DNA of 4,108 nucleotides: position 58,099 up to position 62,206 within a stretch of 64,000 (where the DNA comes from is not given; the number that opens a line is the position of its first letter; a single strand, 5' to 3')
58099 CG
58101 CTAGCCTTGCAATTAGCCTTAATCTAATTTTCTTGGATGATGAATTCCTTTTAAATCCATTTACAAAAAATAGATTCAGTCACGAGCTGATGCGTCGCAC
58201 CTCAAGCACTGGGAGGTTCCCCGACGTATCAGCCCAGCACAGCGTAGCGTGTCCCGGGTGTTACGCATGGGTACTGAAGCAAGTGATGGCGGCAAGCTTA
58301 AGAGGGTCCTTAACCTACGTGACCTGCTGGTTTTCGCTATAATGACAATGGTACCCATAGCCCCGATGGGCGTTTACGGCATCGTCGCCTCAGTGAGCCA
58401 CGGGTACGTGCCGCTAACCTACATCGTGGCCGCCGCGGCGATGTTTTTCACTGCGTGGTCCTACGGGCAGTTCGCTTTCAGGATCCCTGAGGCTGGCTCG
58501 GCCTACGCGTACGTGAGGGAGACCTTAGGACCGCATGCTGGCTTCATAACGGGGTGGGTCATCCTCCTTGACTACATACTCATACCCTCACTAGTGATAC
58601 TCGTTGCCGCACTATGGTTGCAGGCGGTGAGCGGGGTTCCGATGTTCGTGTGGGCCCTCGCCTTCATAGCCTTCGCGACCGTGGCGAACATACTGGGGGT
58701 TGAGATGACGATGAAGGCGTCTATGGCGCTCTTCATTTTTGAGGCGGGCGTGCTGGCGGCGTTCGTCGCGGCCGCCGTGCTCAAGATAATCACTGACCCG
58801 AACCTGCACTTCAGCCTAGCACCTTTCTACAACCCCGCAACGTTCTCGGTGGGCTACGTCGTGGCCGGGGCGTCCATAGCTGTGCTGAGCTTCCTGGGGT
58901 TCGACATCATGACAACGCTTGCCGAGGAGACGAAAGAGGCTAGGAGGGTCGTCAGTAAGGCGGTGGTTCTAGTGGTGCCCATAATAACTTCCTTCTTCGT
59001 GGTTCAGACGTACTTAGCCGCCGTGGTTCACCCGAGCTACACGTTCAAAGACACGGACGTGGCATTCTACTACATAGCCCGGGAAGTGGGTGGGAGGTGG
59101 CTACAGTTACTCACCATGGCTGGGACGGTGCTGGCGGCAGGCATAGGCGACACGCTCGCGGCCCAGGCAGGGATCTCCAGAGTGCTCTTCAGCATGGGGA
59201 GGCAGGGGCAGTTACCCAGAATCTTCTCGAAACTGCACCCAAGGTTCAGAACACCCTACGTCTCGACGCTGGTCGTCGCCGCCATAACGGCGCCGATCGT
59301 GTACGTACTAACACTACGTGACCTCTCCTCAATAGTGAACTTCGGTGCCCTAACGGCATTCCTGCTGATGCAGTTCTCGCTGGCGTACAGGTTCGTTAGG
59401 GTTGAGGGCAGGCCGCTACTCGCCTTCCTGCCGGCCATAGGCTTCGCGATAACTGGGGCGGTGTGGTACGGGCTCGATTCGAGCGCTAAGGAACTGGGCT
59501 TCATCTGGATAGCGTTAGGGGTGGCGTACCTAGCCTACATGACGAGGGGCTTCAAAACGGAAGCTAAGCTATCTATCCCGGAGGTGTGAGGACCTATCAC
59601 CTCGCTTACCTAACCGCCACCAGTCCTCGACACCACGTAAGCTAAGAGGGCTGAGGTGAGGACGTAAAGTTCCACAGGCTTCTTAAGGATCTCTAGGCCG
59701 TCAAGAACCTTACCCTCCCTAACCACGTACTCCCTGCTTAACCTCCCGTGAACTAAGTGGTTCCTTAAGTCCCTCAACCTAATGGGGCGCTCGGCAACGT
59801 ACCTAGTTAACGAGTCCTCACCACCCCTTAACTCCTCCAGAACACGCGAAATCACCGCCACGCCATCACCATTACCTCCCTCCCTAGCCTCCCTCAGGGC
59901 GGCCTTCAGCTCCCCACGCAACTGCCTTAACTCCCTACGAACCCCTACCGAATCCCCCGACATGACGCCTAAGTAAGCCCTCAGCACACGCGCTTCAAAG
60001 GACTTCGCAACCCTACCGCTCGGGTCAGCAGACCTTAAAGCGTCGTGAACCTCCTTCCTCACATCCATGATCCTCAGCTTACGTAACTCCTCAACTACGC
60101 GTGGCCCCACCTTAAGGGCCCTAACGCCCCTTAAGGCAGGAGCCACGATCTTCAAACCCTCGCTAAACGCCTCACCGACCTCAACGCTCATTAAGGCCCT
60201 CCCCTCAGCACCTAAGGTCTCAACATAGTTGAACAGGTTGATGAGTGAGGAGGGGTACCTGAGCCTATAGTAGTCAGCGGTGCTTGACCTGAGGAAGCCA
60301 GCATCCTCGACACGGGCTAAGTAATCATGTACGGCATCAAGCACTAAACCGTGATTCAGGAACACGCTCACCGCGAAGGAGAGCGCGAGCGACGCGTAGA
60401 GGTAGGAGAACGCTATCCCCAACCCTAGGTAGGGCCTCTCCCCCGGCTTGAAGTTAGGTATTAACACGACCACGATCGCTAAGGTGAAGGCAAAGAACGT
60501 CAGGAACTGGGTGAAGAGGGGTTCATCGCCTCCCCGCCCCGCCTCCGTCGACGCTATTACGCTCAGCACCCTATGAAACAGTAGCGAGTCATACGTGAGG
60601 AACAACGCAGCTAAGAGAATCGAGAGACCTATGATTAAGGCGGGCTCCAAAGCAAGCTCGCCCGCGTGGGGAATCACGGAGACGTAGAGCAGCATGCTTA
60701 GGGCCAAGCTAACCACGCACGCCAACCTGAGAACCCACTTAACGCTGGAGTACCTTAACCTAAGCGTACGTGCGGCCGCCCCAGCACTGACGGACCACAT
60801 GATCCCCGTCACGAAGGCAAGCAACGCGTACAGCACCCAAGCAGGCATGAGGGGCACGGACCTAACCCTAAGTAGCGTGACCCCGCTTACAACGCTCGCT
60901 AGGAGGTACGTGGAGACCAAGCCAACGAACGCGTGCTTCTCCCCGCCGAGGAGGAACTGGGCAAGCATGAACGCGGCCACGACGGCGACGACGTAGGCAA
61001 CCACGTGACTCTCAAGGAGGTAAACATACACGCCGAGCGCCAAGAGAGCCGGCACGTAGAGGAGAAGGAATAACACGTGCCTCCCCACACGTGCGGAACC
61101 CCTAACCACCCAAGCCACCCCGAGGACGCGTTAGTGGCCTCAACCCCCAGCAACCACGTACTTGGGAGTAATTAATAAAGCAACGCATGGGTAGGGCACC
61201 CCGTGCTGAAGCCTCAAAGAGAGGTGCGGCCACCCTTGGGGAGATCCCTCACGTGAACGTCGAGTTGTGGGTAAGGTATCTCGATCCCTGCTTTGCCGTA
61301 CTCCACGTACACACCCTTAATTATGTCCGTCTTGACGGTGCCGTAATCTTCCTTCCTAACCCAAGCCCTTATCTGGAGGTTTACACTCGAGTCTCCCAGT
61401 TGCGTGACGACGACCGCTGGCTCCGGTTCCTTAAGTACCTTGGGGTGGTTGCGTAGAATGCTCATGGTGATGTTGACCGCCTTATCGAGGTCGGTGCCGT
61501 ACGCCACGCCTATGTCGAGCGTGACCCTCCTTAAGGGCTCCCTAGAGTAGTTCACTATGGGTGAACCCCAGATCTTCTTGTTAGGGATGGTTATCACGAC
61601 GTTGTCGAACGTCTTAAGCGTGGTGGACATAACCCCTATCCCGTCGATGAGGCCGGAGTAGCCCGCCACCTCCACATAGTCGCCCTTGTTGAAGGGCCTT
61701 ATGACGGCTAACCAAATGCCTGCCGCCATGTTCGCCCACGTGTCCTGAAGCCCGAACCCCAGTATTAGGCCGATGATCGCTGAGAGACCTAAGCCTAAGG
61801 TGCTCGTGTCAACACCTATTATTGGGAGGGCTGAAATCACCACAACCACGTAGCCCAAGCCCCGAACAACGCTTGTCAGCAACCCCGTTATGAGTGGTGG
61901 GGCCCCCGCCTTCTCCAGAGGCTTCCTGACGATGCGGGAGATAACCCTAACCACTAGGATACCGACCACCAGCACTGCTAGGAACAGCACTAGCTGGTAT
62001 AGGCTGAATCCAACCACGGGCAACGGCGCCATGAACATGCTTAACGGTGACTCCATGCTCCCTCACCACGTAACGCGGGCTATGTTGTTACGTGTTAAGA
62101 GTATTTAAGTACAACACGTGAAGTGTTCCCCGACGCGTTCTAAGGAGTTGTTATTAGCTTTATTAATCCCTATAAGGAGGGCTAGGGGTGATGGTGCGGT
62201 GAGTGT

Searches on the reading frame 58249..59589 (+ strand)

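Call 90: search_protein_families(library=pfam, proteins=[window:58249-59589:+])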
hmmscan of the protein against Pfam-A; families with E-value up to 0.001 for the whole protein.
window:58249-59589:+ (446 aa): 2 families
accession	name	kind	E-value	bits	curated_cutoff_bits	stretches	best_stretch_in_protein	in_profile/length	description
PF00324.27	AA_permease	-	7.1e-30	104.5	24.6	1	40-366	17-353/470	Amino acid permease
PF13520.12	AA_permease_2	-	2.5e-28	99.6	27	1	29-406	8-396/427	Amino acid permease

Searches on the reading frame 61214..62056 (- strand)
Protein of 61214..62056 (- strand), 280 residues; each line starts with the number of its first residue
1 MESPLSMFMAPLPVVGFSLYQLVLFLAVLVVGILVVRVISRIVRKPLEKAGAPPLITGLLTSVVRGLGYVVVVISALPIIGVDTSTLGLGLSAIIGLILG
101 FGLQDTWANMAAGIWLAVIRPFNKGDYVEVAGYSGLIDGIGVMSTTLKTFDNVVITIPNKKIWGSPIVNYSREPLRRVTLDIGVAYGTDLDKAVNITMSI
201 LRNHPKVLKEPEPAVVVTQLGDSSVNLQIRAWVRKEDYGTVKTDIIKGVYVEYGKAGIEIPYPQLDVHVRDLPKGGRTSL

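Call 90: search_protein_families(library=pfam, proteins=[window:61214-62056:-])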
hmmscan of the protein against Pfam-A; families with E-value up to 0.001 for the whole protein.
window:61214-62056:- (280 aa): 3 families
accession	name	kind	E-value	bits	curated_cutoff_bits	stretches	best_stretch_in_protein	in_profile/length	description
PF21082.3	MS_channel_3rd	-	4.9e-18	65.8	21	1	178-260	1-88/88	Mechanosensitive ion channel MscS, C-terminal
PF00924.24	MS_channel_2nd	-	1.2e-17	64.2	20.2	1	106-172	2-68/68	Mechanosensitive ion channel, beta-domain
PF05552.17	MS_channel_1st_1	-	0.00014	22.1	22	1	21-51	16-46/50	Mechanosensitive ion channel, conserved TM helix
